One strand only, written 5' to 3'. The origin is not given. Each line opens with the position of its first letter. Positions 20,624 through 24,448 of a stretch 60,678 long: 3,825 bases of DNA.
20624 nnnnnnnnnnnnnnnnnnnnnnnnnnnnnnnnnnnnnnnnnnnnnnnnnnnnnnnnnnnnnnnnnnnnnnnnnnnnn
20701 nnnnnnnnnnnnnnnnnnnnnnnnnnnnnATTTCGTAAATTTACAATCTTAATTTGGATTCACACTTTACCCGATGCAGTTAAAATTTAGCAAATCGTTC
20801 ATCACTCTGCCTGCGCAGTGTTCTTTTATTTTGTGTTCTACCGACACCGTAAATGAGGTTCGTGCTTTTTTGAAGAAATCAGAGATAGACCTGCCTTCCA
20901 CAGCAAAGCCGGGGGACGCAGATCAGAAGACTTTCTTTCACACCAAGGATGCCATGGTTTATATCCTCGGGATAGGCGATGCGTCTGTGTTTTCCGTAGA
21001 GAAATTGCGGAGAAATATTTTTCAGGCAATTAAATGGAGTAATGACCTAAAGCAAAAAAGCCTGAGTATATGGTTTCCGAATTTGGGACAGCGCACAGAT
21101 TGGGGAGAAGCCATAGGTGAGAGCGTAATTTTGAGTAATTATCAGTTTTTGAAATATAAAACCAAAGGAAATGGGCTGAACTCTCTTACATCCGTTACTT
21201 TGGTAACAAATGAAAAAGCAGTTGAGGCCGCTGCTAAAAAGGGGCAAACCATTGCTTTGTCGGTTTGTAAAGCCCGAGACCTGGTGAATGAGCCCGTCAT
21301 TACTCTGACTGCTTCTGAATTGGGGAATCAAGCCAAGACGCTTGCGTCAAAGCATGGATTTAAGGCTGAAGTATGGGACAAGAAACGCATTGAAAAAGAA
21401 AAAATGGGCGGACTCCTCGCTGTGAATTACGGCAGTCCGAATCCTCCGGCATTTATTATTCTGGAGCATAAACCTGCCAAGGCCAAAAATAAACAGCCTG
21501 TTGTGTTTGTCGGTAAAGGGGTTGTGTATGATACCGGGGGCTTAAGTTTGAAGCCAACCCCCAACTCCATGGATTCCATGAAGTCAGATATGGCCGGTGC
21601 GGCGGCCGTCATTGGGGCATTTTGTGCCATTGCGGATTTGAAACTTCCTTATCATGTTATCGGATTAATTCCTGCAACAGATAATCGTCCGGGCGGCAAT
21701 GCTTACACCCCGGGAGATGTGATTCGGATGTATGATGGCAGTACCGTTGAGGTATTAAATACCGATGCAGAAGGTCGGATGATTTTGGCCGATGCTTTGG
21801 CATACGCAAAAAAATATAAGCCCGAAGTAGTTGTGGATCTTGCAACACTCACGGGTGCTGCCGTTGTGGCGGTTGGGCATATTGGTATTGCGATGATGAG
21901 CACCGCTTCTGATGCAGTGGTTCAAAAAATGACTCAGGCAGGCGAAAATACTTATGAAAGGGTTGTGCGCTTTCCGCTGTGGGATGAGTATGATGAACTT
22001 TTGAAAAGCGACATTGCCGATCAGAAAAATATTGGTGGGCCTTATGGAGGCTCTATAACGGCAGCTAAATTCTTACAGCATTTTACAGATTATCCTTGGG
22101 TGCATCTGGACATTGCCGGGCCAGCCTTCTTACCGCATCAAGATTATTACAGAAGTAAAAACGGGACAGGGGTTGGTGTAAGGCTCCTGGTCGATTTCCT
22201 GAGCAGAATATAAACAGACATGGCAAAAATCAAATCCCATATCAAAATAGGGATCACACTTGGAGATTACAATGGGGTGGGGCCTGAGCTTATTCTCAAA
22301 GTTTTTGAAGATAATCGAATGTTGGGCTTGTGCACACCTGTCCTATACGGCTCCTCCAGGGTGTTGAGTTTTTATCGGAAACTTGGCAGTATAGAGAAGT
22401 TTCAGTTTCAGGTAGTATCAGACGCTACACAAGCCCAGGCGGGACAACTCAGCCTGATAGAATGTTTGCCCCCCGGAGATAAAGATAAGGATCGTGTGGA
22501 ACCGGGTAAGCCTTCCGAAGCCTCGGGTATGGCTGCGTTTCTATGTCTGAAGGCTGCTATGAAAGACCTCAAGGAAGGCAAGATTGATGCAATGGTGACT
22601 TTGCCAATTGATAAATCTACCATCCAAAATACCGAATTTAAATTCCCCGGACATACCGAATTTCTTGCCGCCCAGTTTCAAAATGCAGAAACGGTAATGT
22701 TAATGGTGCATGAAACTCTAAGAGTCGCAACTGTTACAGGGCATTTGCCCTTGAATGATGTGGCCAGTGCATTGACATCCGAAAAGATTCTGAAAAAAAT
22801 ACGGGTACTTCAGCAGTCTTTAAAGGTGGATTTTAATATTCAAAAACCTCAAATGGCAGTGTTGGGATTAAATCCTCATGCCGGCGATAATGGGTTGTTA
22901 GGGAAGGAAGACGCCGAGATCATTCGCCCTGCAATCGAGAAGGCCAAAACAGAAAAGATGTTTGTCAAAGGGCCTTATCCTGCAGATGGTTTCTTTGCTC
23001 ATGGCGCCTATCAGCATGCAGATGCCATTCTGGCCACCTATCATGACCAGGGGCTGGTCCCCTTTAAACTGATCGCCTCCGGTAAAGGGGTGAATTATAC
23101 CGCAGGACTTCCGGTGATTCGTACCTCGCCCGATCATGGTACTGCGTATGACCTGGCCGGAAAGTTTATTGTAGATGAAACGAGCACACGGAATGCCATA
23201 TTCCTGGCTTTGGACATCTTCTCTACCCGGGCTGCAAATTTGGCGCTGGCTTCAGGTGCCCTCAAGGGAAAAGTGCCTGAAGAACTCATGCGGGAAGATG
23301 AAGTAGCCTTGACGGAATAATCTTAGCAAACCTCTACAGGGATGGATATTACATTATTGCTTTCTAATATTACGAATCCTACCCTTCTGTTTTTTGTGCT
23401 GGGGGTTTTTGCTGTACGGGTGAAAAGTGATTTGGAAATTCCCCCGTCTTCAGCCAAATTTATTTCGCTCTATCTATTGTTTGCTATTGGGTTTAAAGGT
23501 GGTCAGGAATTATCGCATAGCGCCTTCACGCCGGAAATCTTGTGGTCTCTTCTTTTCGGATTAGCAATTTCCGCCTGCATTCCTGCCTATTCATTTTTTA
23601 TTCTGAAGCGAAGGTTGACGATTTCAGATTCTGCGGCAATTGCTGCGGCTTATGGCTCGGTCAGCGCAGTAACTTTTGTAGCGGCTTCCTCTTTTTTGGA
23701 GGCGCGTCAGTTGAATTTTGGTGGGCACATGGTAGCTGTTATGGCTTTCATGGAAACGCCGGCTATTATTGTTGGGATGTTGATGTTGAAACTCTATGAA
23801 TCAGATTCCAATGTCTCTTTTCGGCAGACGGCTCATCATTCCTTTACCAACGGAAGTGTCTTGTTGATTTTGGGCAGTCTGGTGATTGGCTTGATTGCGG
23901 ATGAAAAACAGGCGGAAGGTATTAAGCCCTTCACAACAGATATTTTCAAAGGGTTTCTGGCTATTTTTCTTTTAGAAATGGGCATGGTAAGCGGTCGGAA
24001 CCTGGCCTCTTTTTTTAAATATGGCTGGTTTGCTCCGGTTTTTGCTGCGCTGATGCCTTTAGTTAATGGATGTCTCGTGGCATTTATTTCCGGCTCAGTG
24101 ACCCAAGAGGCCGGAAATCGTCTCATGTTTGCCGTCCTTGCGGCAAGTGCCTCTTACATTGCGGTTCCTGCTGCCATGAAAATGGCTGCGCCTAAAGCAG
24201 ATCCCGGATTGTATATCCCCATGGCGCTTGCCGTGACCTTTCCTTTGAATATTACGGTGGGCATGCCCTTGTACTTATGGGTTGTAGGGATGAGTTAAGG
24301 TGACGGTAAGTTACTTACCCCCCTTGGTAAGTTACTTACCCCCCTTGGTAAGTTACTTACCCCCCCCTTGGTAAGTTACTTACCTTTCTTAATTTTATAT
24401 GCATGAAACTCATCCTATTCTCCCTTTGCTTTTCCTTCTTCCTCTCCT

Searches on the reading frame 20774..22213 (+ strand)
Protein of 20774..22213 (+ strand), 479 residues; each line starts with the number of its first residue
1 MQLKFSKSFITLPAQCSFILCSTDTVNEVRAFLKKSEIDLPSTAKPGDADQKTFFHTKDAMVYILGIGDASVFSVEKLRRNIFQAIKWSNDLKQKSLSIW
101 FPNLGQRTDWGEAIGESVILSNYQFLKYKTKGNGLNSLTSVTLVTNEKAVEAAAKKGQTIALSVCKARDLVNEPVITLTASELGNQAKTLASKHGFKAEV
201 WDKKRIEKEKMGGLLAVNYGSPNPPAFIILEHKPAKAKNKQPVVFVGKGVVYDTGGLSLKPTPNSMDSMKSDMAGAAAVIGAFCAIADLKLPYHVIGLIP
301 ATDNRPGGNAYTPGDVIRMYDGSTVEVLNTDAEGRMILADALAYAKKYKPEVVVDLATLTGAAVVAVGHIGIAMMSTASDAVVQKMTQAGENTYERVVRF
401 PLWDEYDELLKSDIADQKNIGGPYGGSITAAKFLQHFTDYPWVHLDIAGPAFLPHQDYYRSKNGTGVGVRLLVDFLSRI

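Call 41: search_protein_families(library=pfam, proteins=[window:20774-22213:+], max_evalue=0.00001)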
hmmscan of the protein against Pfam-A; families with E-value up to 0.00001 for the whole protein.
window:20774-22213:+ (479 aa): 2 families
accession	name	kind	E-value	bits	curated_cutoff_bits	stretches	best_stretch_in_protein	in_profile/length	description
PF00883.26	Peptidase_M17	-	1.4e-116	389.6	25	1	167-473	3-310/310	Cytosol aminopeptidase family, catalytic domain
PF02789.23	Peptidase_M17_N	-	7.9e-07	29.5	23.4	1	54-131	43-128/129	Cytosol aminopeptidase family, N-terminal domain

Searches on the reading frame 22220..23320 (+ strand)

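Call 10: search_protein_families(library=pfam, proteins=[window:22220-23320:+])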
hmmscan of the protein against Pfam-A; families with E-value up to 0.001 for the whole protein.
window:22220-23320:+ (366 aa): 1 family
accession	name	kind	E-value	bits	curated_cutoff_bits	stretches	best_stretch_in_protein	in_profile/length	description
PF04166.17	PdxA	-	1.7e-109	366.1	27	1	37-330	2-286/286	Pyridoxal phosphate biosynthetic protein PdxA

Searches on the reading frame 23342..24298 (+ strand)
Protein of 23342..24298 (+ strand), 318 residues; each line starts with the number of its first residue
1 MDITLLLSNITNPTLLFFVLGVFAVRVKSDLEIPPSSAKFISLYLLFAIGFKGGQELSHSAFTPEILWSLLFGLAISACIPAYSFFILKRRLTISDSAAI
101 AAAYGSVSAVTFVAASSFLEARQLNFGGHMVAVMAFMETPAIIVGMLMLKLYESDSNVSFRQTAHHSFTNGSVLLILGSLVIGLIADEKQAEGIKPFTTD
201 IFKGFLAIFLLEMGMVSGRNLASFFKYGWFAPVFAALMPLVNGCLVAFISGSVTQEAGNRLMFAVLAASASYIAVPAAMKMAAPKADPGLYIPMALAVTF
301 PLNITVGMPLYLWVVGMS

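Call 10: search_protein_families(library=pfam, proteins=[window:23342-24298:+])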
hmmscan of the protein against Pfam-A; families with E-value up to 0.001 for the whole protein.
window:23342-24298:+ (318 aa): 1 family
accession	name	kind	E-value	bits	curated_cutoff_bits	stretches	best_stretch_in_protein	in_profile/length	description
PF05982.17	Sbt_1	-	2.5e-112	375.6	27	1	13-315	1-307/308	Na+-dependent bicarbonate transporter superfamily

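Call 43: find_encoding_contigs(protein=window:23342-24298:+, flank=1500, max_places=10)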
Protein window:23342-24298:+ (318 aa): 23 contigs read that carry it; 10 places shown.
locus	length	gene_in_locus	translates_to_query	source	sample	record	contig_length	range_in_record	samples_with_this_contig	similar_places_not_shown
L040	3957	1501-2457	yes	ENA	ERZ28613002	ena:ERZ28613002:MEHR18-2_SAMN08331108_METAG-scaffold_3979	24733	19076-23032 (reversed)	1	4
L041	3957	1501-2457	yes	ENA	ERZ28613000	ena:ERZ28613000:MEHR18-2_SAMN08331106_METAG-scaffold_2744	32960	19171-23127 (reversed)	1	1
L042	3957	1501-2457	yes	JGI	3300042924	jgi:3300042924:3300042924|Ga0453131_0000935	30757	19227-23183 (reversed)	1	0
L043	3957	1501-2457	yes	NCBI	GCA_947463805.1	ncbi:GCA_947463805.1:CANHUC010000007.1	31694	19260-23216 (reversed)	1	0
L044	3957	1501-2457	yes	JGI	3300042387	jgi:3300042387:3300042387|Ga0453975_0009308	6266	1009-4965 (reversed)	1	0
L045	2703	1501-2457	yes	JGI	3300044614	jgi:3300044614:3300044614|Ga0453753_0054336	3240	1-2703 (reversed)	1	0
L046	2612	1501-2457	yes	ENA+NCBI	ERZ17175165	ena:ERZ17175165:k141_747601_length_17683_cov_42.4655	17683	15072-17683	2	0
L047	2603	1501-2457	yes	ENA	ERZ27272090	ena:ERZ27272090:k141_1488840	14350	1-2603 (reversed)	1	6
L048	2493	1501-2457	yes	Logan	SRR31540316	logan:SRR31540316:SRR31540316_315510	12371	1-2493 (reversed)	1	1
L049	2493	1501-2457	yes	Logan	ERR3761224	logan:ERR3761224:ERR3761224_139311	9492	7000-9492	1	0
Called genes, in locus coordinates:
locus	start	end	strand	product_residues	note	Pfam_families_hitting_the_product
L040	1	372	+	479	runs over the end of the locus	PF02789:Peptidase_M17_N (weak), PF00883:Peptidase_M17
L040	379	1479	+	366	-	PF04166:PdxA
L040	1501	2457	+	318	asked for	PF05982:Sbt_1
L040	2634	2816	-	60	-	-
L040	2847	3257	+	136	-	-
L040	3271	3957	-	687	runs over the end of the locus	PF01926:MMR_HSR1, PF02421:FeoB_N, PF03193:RsgA_GTPase (faint), PF07670:Gate, PF07664:FeoB_C, PF07670:Gate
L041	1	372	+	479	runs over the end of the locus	PF02789:Peptidase_M17_N (weak), PF00883:Peptidase_M17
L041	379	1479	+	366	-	PF04166:PdxA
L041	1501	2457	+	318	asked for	PF05982:Sbt_1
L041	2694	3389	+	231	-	-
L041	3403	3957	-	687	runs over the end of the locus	PF01926:MMR_HSR1, PF02421:FeoB_N, PF03193:RsgA_GTPase (faint), PF07670:Gate, PF07664:FeoB_C, PF07670:Gate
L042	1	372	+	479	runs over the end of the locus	PF02789:Peptidase_M17_N (weak), PF00883:Peptidase_M17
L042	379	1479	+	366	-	PF04166:PdxA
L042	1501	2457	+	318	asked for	PF05982:Sbt_1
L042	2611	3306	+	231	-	-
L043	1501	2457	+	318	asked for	PF05982:Sbt_1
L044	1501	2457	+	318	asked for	PF05982:Sbt_1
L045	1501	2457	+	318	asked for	PF05982:Sbt_1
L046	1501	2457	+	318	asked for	PF05982:Sbt_1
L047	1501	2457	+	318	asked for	PF05982:Sbt_1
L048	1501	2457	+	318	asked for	PF05982:Sbt_1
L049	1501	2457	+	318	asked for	PF05982:Sbt_1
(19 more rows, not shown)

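Call 65: find_homologous_proteins(query=window:23342-24298:+, max_evalue=1e-60)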
Query window:23342-24298:+ (318 aa): 8000 proteins with E <= 1e-60 among 8000 candidates; the best 120 are listed.
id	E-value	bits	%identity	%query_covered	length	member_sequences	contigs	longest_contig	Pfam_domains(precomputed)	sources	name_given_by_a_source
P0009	8.9e-176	602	89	100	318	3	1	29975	PF05982.18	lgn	-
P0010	1.6e-167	574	85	99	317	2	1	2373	PF05982.18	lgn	-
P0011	1.9e-166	571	84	99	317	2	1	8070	PF05982.18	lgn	-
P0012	2.9e-166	570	83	99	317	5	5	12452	PF05982.18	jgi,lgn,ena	jgi:hypothetical protein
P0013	3.6e-148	511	74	99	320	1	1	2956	PF05982.18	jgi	jgi:uncharacterized protein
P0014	1.1e-145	503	74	100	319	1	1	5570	PF05982.18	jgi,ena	jgi:hypothetical protein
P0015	2.3e-145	502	73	100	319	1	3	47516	PF05982.18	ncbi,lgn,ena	-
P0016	2.3e-145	502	73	100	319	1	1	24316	PF05982.18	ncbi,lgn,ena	-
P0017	3.2e-145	501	73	100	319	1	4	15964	PF05982.18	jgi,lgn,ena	jgi:hypothetical protein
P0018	4.4e-145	501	73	100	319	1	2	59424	PF05982.18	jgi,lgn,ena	jgi:hypothetical protein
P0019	4.9e-145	501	73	100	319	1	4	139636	PF05982.18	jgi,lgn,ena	-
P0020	7.2e-145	500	73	100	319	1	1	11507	PF05982.18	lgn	-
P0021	7.8e-145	500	73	100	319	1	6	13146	PF05982.18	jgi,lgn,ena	jgi:hypothetical protein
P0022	8.3e-145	500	73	100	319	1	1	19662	PF05982.18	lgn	-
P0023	1.1e-144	499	73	100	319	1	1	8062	PF05982.18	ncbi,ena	-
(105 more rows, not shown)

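Call 66: find_encoding_contigs(protein=P0009, flank=1500, max_places=3)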
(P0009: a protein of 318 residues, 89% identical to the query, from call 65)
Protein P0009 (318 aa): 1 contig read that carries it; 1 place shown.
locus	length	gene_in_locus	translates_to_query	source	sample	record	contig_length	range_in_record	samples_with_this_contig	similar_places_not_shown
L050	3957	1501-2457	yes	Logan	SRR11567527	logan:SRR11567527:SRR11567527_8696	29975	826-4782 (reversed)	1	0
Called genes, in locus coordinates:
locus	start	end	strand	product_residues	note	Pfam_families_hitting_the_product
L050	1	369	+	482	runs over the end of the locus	PF02789:Peptidase_M17_N (weak), PF00883:Peptidase_M17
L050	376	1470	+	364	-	PF04166:PdxA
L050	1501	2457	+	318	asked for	PF05982:Sbt_1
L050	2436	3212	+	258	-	-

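Call 67: find_encoding_contigs(protein=P0011, flank=1500, max_places=3)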
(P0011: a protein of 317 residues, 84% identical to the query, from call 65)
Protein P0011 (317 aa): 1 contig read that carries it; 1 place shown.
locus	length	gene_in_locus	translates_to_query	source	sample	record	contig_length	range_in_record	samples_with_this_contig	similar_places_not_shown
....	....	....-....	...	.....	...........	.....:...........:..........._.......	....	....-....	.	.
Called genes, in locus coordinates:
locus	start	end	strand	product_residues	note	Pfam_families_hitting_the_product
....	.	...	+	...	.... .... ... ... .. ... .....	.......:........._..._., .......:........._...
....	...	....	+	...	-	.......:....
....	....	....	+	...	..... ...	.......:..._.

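Call 68: find_encoding_contigs(protein=P0012, flank=1500, max_places=5)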
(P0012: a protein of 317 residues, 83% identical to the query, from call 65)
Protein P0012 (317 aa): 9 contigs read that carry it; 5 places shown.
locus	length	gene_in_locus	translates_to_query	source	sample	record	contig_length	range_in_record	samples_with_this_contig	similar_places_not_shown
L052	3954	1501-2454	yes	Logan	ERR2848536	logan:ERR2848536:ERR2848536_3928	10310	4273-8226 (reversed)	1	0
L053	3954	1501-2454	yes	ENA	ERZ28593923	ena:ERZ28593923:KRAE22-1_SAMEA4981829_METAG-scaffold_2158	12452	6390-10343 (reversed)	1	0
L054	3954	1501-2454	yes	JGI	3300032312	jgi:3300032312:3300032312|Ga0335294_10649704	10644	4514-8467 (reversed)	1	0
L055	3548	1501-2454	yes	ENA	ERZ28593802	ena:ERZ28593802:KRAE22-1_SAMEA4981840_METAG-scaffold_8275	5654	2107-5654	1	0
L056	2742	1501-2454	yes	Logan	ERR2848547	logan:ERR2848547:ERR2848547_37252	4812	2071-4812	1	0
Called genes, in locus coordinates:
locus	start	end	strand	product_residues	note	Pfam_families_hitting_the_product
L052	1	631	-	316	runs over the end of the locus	PF00389:2-Hacid_dh, PF02826:2-Hacid_dh_C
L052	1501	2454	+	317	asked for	PF05982:Sbt_1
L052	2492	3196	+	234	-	-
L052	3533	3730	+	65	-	-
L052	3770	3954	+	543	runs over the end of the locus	PF18962:Por_Secre_tail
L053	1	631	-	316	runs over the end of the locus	PF00389:2-Hacid_dh, PF02826:2-Hacid_dh_C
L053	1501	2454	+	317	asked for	PF05982:Sbt_1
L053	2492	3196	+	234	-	-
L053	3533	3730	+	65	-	-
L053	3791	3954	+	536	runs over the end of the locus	PF18962:Por_Secre_tail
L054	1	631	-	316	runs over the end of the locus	PF00389:2-Hacid_dh, PF02826:2-Hacid_dh_C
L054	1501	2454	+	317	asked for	PF05982:Sbt_1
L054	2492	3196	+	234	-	-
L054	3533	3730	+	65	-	-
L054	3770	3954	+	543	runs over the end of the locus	PF18962:Por_Secre_tail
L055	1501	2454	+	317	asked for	PF05982:Sbt_1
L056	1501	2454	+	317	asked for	PF05982:Sbt_1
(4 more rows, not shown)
